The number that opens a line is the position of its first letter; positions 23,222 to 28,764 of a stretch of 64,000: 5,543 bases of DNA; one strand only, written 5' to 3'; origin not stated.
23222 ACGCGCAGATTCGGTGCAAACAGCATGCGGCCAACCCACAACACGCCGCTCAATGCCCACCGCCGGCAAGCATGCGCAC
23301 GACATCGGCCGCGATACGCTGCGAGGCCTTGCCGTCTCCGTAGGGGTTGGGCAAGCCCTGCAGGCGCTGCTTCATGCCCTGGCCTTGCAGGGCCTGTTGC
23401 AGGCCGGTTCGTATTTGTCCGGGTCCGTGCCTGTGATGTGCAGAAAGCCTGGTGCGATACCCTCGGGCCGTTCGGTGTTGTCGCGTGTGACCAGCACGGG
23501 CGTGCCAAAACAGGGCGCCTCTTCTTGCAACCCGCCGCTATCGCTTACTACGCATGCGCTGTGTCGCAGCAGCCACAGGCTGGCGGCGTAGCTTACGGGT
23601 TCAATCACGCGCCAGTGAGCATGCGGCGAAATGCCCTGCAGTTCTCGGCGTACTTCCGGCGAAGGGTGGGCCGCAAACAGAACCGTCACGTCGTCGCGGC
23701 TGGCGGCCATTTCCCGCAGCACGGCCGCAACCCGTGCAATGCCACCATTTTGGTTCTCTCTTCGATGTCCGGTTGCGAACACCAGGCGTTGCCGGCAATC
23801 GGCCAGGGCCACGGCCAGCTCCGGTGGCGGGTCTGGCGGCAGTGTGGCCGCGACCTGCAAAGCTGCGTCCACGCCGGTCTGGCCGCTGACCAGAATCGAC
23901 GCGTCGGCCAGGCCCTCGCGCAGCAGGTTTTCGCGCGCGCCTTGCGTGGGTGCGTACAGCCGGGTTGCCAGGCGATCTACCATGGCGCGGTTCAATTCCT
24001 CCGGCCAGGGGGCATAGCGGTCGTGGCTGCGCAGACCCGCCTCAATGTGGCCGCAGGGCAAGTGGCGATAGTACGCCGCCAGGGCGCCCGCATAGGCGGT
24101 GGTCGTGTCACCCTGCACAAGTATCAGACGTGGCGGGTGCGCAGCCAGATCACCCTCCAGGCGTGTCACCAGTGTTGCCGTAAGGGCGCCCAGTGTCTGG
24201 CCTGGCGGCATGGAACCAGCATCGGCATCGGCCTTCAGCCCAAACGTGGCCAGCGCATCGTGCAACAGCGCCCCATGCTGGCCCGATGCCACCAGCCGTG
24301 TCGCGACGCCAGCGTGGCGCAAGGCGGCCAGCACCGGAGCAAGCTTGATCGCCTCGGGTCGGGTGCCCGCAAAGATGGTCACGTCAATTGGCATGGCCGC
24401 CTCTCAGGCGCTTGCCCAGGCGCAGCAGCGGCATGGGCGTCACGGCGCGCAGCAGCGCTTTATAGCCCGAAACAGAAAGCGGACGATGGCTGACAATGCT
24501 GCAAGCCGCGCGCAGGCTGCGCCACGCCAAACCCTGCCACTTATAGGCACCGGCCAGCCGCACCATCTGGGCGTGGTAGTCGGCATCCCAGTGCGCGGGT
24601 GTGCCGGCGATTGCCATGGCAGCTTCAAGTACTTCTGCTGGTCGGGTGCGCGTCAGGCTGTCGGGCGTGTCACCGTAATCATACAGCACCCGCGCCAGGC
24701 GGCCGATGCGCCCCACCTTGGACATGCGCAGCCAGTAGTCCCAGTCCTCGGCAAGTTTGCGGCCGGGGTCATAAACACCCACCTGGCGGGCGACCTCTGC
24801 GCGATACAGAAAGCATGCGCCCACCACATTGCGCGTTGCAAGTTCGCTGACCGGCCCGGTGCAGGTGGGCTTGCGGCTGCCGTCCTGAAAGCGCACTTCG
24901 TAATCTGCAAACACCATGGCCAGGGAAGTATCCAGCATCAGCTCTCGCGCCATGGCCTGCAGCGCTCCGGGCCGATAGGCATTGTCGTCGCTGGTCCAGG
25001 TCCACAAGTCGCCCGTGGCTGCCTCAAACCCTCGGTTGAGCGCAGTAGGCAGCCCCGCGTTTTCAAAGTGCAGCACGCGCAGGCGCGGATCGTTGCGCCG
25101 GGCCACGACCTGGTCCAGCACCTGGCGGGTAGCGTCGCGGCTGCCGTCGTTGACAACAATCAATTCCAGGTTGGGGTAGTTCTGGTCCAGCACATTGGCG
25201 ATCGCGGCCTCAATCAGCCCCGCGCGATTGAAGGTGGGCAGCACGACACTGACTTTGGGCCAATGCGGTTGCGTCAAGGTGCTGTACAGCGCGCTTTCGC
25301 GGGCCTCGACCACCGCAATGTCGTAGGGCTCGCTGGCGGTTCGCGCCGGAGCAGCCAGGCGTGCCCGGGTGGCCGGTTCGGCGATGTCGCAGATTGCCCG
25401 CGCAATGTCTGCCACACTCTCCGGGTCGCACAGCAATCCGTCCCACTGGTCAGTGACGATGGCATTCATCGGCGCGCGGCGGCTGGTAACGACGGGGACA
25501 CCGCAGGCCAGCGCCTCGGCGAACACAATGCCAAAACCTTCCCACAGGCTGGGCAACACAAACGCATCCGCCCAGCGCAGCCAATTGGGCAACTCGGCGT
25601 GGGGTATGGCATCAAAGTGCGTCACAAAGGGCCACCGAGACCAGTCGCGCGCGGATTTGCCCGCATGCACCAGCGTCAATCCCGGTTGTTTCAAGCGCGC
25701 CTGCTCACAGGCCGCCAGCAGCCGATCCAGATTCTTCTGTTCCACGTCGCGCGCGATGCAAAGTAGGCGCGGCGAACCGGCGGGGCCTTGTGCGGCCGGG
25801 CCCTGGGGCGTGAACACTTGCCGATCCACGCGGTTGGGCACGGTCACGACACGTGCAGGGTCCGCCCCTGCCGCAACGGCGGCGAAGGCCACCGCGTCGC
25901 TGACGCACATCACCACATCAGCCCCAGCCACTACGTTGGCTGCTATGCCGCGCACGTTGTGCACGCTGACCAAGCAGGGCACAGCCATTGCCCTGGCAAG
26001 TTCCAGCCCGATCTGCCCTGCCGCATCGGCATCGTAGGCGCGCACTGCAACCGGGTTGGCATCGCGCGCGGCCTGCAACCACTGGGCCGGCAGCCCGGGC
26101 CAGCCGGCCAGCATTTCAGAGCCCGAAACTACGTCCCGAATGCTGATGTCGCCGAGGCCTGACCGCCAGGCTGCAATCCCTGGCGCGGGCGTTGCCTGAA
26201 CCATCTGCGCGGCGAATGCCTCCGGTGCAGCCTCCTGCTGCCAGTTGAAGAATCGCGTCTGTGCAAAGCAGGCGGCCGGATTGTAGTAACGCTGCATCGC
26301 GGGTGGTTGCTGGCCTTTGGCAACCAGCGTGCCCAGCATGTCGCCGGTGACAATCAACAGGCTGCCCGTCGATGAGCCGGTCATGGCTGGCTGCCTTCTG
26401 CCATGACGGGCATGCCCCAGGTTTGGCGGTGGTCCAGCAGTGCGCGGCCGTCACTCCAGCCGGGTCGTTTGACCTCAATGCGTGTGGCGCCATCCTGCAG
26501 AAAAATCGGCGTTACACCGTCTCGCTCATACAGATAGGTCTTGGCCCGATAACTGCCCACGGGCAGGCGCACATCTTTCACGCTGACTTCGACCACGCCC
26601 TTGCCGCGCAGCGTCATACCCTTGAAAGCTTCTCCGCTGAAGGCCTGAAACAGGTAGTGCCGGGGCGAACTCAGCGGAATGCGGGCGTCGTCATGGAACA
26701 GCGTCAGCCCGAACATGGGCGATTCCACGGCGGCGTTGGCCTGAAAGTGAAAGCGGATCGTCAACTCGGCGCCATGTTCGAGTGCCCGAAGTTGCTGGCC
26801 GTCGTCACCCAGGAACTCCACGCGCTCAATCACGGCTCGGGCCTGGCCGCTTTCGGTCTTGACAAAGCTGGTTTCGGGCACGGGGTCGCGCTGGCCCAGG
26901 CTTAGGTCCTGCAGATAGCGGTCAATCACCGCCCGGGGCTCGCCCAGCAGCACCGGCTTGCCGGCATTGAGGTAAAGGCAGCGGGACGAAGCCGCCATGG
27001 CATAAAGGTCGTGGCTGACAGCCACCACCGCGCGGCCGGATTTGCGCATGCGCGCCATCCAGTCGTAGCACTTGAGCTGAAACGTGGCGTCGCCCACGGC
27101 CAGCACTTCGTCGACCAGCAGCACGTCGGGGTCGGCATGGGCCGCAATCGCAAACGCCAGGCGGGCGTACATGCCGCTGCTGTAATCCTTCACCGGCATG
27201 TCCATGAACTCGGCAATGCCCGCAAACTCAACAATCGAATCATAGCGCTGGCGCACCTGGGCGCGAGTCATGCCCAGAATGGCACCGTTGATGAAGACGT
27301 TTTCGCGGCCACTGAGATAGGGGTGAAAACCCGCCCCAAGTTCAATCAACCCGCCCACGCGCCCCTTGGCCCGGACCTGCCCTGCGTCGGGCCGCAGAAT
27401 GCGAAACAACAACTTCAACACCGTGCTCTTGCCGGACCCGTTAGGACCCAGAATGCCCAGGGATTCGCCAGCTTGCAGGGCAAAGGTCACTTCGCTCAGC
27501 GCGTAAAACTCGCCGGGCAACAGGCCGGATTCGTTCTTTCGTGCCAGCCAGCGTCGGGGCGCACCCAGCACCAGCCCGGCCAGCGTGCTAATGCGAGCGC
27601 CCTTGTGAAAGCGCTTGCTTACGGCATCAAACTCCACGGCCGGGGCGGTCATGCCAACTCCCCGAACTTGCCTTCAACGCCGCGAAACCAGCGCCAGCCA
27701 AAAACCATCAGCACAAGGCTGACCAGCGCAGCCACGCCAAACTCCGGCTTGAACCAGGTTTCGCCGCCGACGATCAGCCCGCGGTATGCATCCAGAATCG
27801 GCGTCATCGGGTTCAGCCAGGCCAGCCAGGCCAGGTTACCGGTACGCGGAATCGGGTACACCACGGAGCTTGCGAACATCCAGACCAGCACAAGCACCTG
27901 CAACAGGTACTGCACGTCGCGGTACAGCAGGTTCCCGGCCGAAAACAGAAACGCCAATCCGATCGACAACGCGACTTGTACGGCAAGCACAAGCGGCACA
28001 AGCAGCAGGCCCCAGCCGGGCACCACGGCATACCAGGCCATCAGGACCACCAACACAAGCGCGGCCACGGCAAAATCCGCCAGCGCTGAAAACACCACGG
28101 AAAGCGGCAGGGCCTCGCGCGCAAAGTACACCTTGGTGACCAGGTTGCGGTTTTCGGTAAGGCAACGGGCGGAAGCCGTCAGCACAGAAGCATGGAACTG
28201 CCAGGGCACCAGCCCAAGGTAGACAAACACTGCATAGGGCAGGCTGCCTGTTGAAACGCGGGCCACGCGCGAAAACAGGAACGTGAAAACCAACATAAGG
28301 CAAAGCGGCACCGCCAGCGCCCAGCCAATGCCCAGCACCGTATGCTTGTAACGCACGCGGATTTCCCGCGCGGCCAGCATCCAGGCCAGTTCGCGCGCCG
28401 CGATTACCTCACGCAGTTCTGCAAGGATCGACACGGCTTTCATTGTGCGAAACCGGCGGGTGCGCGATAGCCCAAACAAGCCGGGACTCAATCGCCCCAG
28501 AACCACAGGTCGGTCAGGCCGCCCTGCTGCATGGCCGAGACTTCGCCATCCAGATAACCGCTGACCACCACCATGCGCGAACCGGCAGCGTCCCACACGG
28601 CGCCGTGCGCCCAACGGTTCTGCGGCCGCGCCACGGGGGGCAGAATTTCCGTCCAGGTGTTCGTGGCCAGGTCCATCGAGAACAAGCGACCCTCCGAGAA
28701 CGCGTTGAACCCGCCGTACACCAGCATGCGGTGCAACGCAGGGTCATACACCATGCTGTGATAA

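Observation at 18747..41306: The giant protein gene heads an operon with a Wzm/Wzt glycan ABC exporter, WecB and five GT modules: candidate dedicated protein-glycosylation system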

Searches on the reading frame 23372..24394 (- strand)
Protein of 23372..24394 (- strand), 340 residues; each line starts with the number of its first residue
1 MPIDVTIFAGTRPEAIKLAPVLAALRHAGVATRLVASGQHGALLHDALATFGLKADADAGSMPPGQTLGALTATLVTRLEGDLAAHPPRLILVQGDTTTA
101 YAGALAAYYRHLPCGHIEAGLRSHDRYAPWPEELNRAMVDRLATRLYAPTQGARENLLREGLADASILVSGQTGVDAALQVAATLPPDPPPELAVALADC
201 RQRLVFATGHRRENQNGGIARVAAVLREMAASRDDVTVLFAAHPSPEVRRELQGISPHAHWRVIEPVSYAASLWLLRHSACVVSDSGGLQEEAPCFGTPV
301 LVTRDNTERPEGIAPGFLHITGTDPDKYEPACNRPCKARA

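Call 3: search_protein_families(library=pfam, proteins=[window:23372-24394:-])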
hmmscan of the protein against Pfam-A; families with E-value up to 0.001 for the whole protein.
window:23372-24394:- (340 aa): 2 families
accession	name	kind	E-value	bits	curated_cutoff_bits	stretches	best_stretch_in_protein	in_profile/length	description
PF02350.25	Epimerase_2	-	3.7e-79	266.5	30.6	1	26-328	5-309/347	UDP-N-acetylglucosamine 2-epimerase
PF13439.12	Glyco_transf_4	-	0.00041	20.8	28.5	0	23-165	13-157/170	Glycosyltransferase Family 4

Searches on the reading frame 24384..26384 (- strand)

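Call 3: search_protein_families(library=pfam, proteins=[window:24384-26384:-])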
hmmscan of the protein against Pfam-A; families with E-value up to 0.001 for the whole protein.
window:24384-26384:- (666 aa): 8 families
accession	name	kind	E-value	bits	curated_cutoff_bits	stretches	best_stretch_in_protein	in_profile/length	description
PF00535.33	Glycos_transf_2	-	5e-28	98.6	23.3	1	379-496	1-116/168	Glycosyl transferase family 2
PF13692.12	Glyco_trans_1_4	-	1.2e-25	90.9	27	1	205-334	2-139/142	Glycosyl transferases group 1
PF00534.26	Glycos_transf_1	-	4.9e-24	85.2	26.4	1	203-336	14-157/172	Glycosyl transferases group 1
PF13641.12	Glyco_tranf_2_3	-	7.8e-19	69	27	1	376-558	1-198/230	Glycosyltransferase like family 2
PF20706.3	GT4-conflict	-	9.8e-10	38.4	26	1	148-304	140-314/385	Family 4 Glycosyltransferase in conflict systems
PF13524.12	Glyco_trans_1_2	-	1.9e-05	25.1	25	1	227-349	7-127/144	Glycosyl transferase-like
PF10111.15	Glyco_tranf_2_2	-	2.4e-05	24.4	27.3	1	379-480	1-104/276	Glycosyltransferase like family 2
PF13439.12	Glyco_transf_4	-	0.0007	20.1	28.5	0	99-188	61-168/170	Glycosyltransferase Family 4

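Call 20: search_protein_families(library=ncbifam, proteins=[window:24384-26384:-], max_evalue=0.01)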
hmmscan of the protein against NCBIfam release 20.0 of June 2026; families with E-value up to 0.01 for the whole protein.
window:24384-26384:- (666 aa): 49 families (the best 25 are shown)
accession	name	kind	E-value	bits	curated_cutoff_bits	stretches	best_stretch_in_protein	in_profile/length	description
TIGR04047.1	MSMEG_0565_glyc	hypoth_equivalog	2.8e-23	82.6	259.85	1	152-359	136-363/373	MSMEG_0565 family glycosyltransferase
TIGR03937.1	PgaC_IcaA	equivalog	2.8e-21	76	422.3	1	364-498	33-166/407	poly-beta-1,6-N-acetyl-D-glucosamine synthase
NF041875.1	EPS_EpsD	equivalog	4.1e-18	65.9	370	1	378-480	1-102/325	exopolysaccharide biosynthesis glycosyltransferase EpsD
NF047683.1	TeichurnBiosyTuaG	equivalog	6.4e-18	65.3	400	1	375-504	5-132/252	teichuronic acid biosynthesis protein TuaG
NF041876.1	EPS_EpsE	equivalog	1.1e-17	64.4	400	1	258-349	282-374/389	exopolysaccharide biosynthesis GT4 family glycosyltransferase EpsE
NF007482.0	PRK10073.1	equivalog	8.4e-17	61.2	423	1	375-500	5-129/334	glycosyltransferase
NF053787.1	GlcN_PG_synth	equivalog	1.4e-14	53.7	480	1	183-350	170-338/361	N-acetylglucosaminyl phosphatidylglycerol synthase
NF007453.0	PRK10018.1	equivalog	2.5e-14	53.6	382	1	376-555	6-190/280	colanic acid biosynthesis glycosyltransferase WcaA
TIGR04017.1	WcaA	equivalog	9.4e-14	51.7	495.75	1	376-555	5-189/279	colanic acid biosynthesis glycosyltransferase WcaA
TIGR03449.1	mycothiol_MshA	equivalog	1.3e-13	50.7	462.5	1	254-367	286-400/406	D-inositol-3-phosphate glycosyltransferase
NF038299.1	EPS_HpsN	equivalog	3.8e-13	49.1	425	1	376-488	1-112/317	hormogonium polysaccharide biosynthesis glycosyltransferase HpsN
NF050050.1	ProtGlycPglI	equivalog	8.2e-13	48.4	500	1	376-482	2-108/306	GalNAc(5)-diNAcBac-PP-undecaprenol beta-1,3-glucosyltransferase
NF053739.1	GlytfEpsEBac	equivalog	4.9e-12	45.4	450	1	376-581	1-213/265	glycosyltransferase EpsE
TIGR02149.1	glgA_Coryne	subfamily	7.3e-12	45.1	302.4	1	258-342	270-361/391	glycogen synthase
TIGR03088.1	stp2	hypoth_equivalog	9.3e-12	44.7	409.05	1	166-348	149-350/374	TIGR03088 family PEP-CTERM/XrtA system glycosyltransferase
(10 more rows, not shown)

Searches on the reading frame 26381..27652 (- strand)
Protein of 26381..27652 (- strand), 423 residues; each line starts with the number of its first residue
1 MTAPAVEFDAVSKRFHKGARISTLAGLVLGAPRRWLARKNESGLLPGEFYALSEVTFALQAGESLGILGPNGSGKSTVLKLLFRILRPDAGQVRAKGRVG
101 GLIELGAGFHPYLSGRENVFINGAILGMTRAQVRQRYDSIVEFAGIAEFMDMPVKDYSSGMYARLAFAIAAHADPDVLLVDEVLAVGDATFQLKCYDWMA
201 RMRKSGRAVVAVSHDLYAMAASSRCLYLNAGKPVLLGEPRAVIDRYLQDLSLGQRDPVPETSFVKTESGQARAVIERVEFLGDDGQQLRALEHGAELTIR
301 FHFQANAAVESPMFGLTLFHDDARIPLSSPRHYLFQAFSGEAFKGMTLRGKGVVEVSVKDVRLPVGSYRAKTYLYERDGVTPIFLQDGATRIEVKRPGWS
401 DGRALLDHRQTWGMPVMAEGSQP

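Call 3: search_protein_families(library=pfam, proteins=[window:26381-27652:-])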
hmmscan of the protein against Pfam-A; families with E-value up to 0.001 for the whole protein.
window:26381-27652:- (423 aa): 3 families
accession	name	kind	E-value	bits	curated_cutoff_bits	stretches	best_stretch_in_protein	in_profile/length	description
PF00005.33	ABC_tran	-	3.2e-19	70.3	25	1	52-183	1-135/137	ABC transporter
PF14524.12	Wzt_C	-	2e-10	41.3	30.4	1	265-394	2-129/143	Wzt C-terminal domain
PF13304.12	AAA_21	-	1.9e-06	28.6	27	1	66-91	3-28/304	AAA domain, putative AbiEii toxin, Type IV TA system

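Call 20: search_protein_families(library=ncbifam, proteins=[window:26381-27652:-], max_evalue=0.01)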
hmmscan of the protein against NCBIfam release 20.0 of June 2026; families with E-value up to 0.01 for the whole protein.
window:26381-27652:- (423 aa): 179 families (the best 25 are shown)
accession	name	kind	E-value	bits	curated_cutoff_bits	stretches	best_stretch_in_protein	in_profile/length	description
NF010065.0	PRK13545.1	equivalog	2.3e-48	165.2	538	1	49-248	37-236/549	teichoic acids export protein ATP-binding subunit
NF050108.1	galactan_ABC_ATP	equivalog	5.2e-42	143.7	400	1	51-246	44-240/244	galactan export ABC transporter ATP-binding subunit Wzt/RfbE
NF010066.0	PRK13546.1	equivalog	1.5e-38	132.7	320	1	48-251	36-239/264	teichoic acids export ABC transporter ATP-binding subunit TagH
TIGR01188.1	drrA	subfamily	7.3e-29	101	312.45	1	47-229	4-198/302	daunorubicin resistance ABC transporter, ATP-binding protein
NF010060.0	PRK13537.1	equivalog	2.5e-23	82.4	521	1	52-245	31-236/314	nodulation factor ABC transporter ATP-binding protein NodI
TIGR04520.1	ECF_ATPase_1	equivalog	1.5e-21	77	315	2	127-245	107-226/269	energy-coupling factor transporter ATPase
NF040873.1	AztA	equivalog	4.9e-21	75.2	220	2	125-227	88-190/191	zinc ABC transporter ATP-binding protein AztA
TIGR04521.1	ECF_ATPase_2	equivalog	6.7e-21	74.6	330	2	125-248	112-240/279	energy-coupling factor transporter ATPase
TIGR01166.1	cbiO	subfamily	1.1e-20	73.9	211.8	2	49-98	5-54/190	cobalt ABC transporter, ATP-binding protein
NF010059.0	PRK13536.1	equivalog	3.9e-20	71.9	549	1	52-245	59-264/342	nodulation factor ABC transporter ATP-binding protein NodI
TIGR01288.1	nodI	equivalog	4.6e-20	71.8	424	1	52-246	20-226/303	nodulation factor ABC transporter ATP-binding protein NodI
NF010068.0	PRK13548.1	equivalog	8.7e-20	70.9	261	2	52-98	21-67/261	heme ABC transporter ATP-binding protein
NF010156.0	PRK13635.1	equivalog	1.1e-19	70.7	392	2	126-245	110-230/279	energy-coupling factor ABC transporter ATP-binding protein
TIGR00968.1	3a0106s01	subfamily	2.5e-19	69.7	342.75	1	47-245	11-221/237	sulfate ABC transporter ATP-binding protein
NF033858.1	ABC2_perm_RbbA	equivalog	2.6e-19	68.7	1050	2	105-246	85-228/909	ribosome-associated ATPase/putative transporter RbbA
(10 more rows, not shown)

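Call 59: search_solved_structures(query=window:26381-27652:-, max_evalue=1e-10)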
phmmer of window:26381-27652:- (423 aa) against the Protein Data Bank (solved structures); distinct sequences matched with E-value up to 1e-10: 131 (the best 60 are shown).
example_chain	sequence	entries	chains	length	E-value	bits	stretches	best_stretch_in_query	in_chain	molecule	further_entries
8dku_A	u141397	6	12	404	1.7e-54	188.8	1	48-316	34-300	ABC transporter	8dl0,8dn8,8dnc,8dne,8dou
7k2t_A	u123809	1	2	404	4.5e-54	187.4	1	48-316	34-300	ABC transporter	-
6amx_A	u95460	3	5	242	1.3e-52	182.5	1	48-247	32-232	ABC transporter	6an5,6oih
6m96_A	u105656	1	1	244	3.6e-52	181.1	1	48-247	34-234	ABC transporter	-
7dd0_A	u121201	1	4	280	3.8e-47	164.6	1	48-249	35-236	Teichoic acids export ATP-binding protein TagH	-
6jbh_A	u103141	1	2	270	3.3e-44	154.9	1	47-247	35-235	TarH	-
9qhw_C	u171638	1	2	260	3.7e-37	131.7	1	39-243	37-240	ABC transporter ATP-binding protein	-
9qfx_C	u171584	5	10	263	3.8e-37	131.6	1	39-243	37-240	ABC transporter ATP-binding protein | Probable o-antigen/lipopolysaccharide transport ATP-binding protein ABC transporter RfbE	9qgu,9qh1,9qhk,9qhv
9qhx_C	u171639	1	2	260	9.7e-37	130.3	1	39-243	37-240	ABC transporter ATP-binding protein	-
9qhj_C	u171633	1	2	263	9.9e-37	130.2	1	39-243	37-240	Probable o-antigen/lipopolysaccharide transport ATP-binding protein ABC transporter RfbE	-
9cfl_B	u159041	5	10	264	1.9e-34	122.7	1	48-251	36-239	Teichoic acids export ATP-binding protein TagH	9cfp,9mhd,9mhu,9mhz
8tsi_A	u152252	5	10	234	7e-26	94.5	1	47-221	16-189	ABC transporter ATP-binding protein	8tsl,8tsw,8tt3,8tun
8tsh_A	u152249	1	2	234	1.8e-25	93.1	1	47-221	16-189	ABC transporter ATP-binding protein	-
4yer_A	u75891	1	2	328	2.1e-21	79.8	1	47-241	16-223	ABC transporter ATP-binding protein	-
8edw_A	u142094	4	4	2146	1.3e-20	77.2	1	51-259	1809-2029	Phospholipid-transporting ATPase ABCA7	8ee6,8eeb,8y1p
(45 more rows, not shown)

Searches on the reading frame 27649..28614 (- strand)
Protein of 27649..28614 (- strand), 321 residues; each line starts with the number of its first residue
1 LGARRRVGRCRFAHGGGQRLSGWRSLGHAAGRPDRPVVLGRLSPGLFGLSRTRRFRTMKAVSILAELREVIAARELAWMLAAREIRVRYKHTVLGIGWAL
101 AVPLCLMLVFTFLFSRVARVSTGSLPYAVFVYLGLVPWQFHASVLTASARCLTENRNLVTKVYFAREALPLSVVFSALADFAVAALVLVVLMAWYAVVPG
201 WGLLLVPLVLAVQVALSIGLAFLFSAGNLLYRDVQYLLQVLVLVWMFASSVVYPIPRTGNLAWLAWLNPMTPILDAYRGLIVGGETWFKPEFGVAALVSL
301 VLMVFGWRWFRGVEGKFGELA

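Call 3: search_protein_families(library=pfam, proteins=[window:27649-28614:-])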
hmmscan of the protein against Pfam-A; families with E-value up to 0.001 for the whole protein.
window:27649-28614:- (321 aa): 1 family
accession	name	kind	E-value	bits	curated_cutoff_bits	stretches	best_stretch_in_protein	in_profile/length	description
PF01061.29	ABC2_membrane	-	3e-18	66.6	26.9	1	77-280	3-209/211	ABC-2 type transporter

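Call 20: search_protein_families(library=ncbifam, proteins=[window:27649-28443:-], max_evalue=0.01)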
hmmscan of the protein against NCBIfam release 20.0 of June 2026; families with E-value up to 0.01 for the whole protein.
window:27649-28443:- (264 aa): 3 families
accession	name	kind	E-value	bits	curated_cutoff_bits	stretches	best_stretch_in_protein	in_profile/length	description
NF050109.1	galactan_ABC_perm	equivalog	2.4e-10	40.4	380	1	7-234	11-243/272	galactan export ABC transporter permease subunit Wzm/RfbD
NF050053.1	CapPschTportKpsM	equivalog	3.2e-08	33.8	300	1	23-219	8-212/257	capsule polysaccharide transporter KpsM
NF011723.0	PRK15176.1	equivalog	0.00021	21.2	297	1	13-187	14-193/264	Vi polysaccharide ABC transporter inner membrane protein VexB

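Call 60: search_solved_structures(query=window:27649-28443:-, max_evalue=0.01)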
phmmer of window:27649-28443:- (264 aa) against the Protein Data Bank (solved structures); distinct sequences matched with E-value up to 0.01: 7.
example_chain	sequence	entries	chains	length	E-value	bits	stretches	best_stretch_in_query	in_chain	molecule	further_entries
6m96_B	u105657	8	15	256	2.3e-18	70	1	22-223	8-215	Transport permease protein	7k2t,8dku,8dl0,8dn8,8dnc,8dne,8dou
6oih_D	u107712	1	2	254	3e-18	69.6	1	22-223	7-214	Transport permease protein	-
9cfp_A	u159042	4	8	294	9.2e-10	41.8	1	19-235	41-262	Transport permease protein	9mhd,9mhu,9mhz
9cfl_A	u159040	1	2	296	1e-09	41.6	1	19-235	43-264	Transport permease protein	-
8tsh_C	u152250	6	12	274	2.8e-08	36.9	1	20-221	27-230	Transport permease protein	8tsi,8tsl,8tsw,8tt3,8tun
6jbh_C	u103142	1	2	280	8.8e-08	35.2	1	18-238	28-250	TarG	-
9qfx_A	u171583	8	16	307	8e-07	32.1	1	10-229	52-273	Probable O-antigen/lipopolysaccharide transport integral membrane protein ABC transporter | ABC transporter permease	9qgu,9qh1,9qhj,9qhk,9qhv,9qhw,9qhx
